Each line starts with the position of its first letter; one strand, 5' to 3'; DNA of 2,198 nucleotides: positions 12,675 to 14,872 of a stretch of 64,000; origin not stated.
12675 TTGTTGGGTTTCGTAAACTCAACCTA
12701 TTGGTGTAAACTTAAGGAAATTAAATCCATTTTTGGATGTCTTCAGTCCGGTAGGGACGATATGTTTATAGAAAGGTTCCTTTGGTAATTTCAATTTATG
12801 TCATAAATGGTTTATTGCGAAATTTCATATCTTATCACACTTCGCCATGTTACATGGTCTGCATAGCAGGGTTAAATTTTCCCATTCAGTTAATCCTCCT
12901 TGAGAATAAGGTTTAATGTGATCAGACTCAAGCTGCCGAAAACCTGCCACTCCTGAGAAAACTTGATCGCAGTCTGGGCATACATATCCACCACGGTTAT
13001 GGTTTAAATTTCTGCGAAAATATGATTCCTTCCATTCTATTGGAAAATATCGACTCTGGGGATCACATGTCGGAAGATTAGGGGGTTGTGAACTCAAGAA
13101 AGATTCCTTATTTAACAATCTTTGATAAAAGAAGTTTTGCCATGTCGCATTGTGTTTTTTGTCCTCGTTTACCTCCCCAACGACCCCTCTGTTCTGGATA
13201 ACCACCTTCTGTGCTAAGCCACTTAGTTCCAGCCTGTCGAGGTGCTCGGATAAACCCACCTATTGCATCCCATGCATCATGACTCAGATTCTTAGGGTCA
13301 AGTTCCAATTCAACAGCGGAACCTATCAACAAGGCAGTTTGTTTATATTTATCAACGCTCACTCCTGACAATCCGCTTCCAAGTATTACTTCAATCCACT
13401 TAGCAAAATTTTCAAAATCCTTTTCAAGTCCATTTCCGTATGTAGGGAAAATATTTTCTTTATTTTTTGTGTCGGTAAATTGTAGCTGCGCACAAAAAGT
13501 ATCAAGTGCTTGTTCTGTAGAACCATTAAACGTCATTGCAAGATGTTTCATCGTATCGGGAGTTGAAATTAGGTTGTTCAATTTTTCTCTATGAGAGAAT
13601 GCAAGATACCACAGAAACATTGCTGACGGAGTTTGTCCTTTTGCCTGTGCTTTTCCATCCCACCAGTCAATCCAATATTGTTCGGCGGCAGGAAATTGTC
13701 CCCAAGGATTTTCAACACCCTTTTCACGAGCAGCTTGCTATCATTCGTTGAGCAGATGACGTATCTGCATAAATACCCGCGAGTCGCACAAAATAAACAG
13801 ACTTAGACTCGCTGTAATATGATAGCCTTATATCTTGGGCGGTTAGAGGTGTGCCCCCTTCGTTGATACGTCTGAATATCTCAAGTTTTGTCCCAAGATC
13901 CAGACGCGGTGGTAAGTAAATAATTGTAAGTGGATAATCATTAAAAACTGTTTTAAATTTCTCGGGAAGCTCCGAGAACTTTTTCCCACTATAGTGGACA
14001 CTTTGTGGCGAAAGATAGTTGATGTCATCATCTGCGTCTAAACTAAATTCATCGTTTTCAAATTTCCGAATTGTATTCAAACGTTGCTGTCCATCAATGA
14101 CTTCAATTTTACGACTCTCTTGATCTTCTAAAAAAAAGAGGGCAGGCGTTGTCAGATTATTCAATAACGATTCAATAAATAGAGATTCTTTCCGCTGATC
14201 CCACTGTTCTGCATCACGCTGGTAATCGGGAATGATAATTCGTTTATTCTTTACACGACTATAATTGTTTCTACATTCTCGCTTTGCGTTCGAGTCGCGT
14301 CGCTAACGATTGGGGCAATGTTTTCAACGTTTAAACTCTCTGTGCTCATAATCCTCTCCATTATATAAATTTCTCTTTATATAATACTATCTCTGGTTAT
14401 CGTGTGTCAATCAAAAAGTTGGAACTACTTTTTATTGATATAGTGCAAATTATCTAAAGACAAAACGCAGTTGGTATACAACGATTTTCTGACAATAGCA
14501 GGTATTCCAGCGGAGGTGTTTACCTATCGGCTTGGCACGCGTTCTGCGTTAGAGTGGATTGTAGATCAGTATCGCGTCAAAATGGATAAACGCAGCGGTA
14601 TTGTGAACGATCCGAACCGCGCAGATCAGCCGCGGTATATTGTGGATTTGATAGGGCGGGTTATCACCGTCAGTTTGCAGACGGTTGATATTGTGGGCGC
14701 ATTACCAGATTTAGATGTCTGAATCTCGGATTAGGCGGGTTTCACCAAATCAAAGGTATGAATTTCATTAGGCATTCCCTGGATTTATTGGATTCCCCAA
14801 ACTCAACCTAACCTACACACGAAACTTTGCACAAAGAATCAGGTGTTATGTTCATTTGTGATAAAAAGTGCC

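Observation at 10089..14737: Composite defense island built on the carcass of a large Type IIG/ISP-like RM gene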

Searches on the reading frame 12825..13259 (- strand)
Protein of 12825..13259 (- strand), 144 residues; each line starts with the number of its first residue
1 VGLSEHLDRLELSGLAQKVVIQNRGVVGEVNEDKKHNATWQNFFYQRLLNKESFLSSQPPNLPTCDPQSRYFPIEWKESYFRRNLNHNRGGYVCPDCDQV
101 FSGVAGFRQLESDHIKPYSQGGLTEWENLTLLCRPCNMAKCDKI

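Call 5: search_protein_families(library=pfam, proteins=[window:12825-13259:-], max_evalue=0.1)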
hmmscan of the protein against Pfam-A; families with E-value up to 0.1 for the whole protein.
window:12825-13259:- (144 aa): 6 families
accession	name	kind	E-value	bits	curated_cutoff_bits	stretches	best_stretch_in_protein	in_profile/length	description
PF01844.29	HNH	-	2.7e-12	47.1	21.4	1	94-140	1-44/47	HNH endonuclease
PF14279.12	HNH_5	-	3e-08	33.9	27.5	1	108-142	11-45/56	HNH endonuclease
PF13395.12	HNH_4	-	0.011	16.2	22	1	108-143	16-51/54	HNH endonuclease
PF04891.17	NifQ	-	0.02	15.8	27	0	30-68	116-154/159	NifQ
PF08792.16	A2L_zn_ribbon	-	0.067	13.3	22.9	0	86-101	16-31/33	A2L zinc ribbon domain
PF23550.1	zf_Tbcl_Rhp7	-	0.07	13.1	27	0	87-98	23-34/39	DNA repair protein rhp7 treble clef domain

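Call 6: search_protein_families(library=padloc, proteins=[window:12825-13259:-], max_evalue=0.1)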
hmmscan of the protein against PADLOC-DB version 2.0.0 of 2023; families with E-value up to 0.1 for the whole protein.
window:12825-13259:- (144 aa): 10 families
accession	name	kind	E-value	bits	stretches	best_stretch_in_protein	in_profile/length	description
PDLC00315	PtuB1|PtuB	-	4.2e-05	21.4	1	94-143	33-79/227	Unknown function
PDLC00337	PtuB1|PtuB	-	7.1e-05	20.8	1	113-143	75-107/216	Unknown function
PDLC03418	REase_II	-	0.0002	18.6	1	88-143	321-372/372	Type II restriction enzyme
PDLC03478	REase_II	-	0.0073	14.1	1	83-141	101-159/219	Type II restriction enzyme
PDLC00350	PtuB1|PtuB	-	0.011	13.6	1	83-142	41-101/224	Unknown function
PDLC02859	DpdF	-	0.014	11.8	1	88-140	4-52/545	DpdF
PDLC00331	PtuB1|PtuB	-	0.019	12.5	1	109-143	47-83/222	Unknown function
PDLC00325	PtuB1|PtuB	-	0.021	12.4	1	91-143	51-104/213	Unknown function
PDLC00342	PtuB1|PtuB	-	0.021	12.2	1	120-142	76-98/247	Unknown function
PDLC00341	PtuB1|PtuB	-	0.025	12.1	1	117-143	75-100/273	Unknown function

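Call 31: search_protein_families(library=ncbifam, proteins=[window:12825-13259:-], max_evalue=0.01)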
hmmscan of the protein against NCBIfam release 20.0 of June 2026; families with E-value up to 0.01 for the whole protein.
window:12825-13259:- (144 aa): 2 families
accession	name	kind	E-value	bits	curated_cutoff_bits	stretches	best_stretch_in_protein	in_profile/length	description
NF040563.1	guided_IscB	equivalog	2.3e-07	30.3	175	1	83-142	184-237/314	RNA-guided endonuclease IscB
NF049971.1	CRISPR_Cas9d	exception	0.0016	17.1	375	1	107-143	560-596/986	type II CRISPR RNA-guided endonuclease Cas9d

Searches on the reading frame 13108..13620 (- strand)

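Call 5: search_protein_families(library=pfam, proteins=[window:13108-13620:-], max_evalue=0.1)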
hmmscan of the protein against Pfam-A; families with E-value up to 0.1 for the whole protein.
window:13108-13620:- (170 aa): 0 families

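Call 6: search_protein_families(library=padloc, proteins=[window:13108-13620:-], max_evalue=0.1)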
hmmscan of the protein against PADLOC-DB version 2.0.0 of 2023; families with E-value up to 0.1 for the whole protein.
window:13108-13620:- (170 aa): 1 family
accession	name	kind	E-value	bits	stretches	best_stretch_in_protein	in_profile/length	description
PDLC00123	GajB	-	0.0028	14.3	1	11-114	224-327/540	UrvD helicase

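Call 31: search_protein_families(library=ncbifam, proteins=[window:13108-13620:-], max_evalue=0.01)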
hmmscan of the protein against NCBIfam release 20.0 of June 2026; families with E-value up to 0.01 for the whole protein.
window:13108-13620:- (170 aa): 0 families

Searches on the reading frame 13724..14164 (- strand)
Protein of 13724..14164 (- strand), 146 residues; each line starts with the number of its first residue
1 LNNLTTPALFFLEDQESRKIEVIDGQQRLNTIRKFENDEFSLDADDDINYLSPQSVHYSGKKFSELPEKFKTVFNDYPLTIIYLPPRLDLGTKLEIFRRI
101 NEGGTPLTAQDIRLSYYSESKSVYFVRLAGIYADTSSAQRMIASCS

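Call 5: search_protein_families(library=pfam, proteins=[window:13724-14164:-], max_evalue=0.1)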
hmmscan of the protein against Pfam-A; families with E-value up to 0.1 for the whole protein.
window:13724-14164:- (146 aa): 1 family
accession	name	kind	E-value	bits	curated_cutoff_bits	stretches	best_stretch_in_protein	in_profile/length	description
PF03235.19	GmrSD_N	-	1.4e-14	55.1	33.2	1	7-117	44-198/199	GmrSD restriction endonuclease, N-terminal domain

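Call 6: search_protein_families(library=padloc, proteins=[window:13724-14164:-], max_evalue=0.1)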
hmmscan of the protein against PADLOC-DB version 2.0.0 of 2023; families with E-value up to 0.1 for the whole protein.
window:13724-14164:- (146 aa): 13 families
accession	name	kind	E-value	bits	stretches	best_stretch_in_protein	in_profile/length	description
PDLC03877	NsnA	-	4.9e-29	99.8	1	3-123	93-206/385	-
PDLC04027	PD-T4-2_A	-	1.1e-10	39.2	1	2-118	78-196/363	-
PDLC04151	HEC-05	-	1.6e-07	28.4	1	47-117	205-274/600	-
PDLC03418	REase_II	-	7.9e-05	19.9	1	19-119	74-160/372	Type II restriction enzyme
PDLC04154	HEC-06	-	0.0011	15.7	1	12-32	65-85/569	-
PDLC02695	Orf5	-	0.008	12.6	1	15-32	74-91/601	Orf5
PDLC04150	HEC-05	-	0.009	12.9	0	83-116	226-259/583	-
PDLC02687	Orf5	-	0.0093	12.8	1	12-32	59-79/543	Orf5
PDLC04157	HEC-06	-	0.01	12.5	1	13-32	66-85/558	-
PDLC04152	HEC-05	-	0.015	11.9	1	48-120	196-265/566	-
PDLC04155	HEC-06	-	0.017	11.6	1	14-32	65-83/562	-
PDLC02811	DpdB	-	0.023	11.5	1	17-42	114-139/370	DpdB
PDLC02792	SspE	-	0.05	9.9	0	13-32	84-103/771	SspE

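Call 31: search_protein_families(library=ncbifam, proteins=[window:13724-14164:-], max_evalue=0.01)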
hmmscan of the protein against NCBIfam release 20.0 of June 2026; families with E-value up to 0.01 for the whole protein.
window:13724-14164:- (146 aa): 1 family
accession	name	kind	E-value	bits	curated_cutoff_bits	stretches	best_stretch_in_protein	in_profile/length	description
TIGR03187.1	DGQHR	domain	0.0069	16.1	58.85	0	16-49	95-126/276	DGQHR domain-containing protein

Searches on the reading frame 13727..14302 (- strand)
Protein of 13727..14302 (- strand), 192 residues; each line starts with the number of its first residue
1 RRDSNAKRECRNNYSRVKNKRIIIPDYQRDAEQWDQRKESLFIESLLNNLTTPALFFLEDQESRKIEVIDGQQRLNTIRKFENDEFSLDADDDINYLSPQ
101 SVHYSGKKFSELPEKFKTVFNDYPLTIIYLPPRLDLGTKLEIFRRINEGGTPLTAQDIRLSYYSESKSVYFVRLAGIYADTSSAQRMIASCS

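Call 54: search_protein_representatives(protein=window:13727-14302:-)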
Query: 192 residues. Proteins with E-value up to 0.001 (for the whole library): 6058; up to 1e-10: 1112; up to 1e-30: 40. The best 150 are listed.
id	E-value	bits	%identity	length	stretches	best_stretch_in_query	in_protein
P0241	4.5e-74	264.1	68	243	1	10-189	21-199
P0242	4.9e-74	263.9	68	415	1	14-189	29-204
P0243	3.8e-62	225.2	61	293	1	12-185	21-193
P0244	4.9e-61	221.6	57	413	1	9-189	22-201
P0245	5.2e-56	205.2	58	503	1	22-181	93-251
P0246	2.7e-55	202.9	53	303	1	13-191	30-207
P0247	1.1e-51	191.1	51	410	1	14-189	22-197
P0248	3.4e-49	183.0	52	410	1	14-192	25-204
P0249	9.7e-49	181.5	51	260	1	10-190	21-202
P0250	1.3e-46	174.6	55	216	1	21-181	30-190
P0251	1.3e-46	174.5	66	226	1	14-142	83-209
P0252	1.4e-46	174.4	53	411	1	19-190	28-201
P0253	9.5e-44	165.2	48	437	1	9-186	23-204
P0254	2.5e-42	160.6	51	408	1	24-190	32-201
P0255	8.8e-42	158.8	53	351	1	22-190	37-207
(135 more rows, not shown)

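Call 83: search_protein_families(library=pfam, proteins=[P0242, P0244, P0245], max_evalue=0.01)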
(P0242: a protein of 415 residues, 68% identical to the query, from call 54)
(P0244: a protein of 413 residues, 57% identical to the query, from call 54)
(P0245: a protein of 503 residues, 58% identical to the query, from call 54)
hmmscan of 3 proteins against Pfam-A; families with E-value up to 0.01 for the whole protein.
P0242 (415 aa): 1 family
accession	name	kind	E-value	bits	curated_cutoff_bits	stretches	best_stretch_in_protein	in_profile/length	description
PF03235.19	GmrSD_N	-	2.2e-23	83.8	33.2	1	26-178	2-198/199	GmrSD restriction endonuclease, N-terminal domain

P0244 (413 aa): 1 family
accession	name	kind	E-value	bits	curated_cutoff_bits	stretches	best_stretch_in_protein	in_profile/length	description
PF03235.19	GmrSD_N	-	1.2e-25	91.2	33.2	1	25-175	3-198/199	GmrSD restriction endonuclease, N-terminal domain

P0245 (503 aa): 1 family
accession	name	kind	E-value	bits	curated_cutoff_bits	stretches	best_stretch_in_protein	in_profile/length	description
PF03235.19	GmrSD_N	-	1.5e-21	77.9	33.2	1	82-233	4-198/199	GmrSD restriction endonuclease, N-terminal domain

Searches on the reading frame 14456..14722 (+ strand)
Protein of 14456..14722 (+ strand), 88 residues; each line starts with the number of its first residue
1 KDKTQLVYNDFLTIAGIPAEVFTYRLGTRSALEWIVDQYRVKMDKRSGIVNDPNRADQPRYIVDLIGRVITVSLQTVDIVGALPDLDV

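Call 5: search_protein_families(library=pfam, proteins=[window:14456-14722:+], max_evalue=0.1)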
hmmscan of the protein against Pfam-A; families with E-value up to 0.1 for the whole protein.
window:14456-14722:+ (88 aa): 1 family
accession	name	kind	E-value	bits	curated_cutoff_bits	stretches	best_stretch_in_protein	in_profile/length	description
PF18135.7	Type_ISP_C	-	4e-17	62.8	25.9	1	2-65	276-342/342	Type ISP C-terminal specificity domain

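Call 6: search_protein_families(library=padloc, proteins=[window:14456-14722:+], max_evalue=0.1)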
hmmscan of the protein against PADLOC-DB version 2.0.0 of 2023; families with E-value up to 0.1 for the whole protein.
window:14456-14722:+ (88 aa): 3 families
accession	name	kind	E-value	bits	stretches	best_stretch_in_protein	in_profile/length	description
PDLC03597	REase_MTase_IIG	-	2.1e-31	106.4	1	1-88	1549-1640/1646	Type IIG restriction enzyme-methyltransferase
PDLC03051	REase_MTase_I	-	2.9e-23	79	1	6-87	1506-1588/1591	Type I restriction enzyme-methyltransferase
PDLC03621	REase_MTase_IIG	-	3.8e-09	33.1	1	12-83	933-1012/1024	Type IIG restriction enzyme-methyltransferase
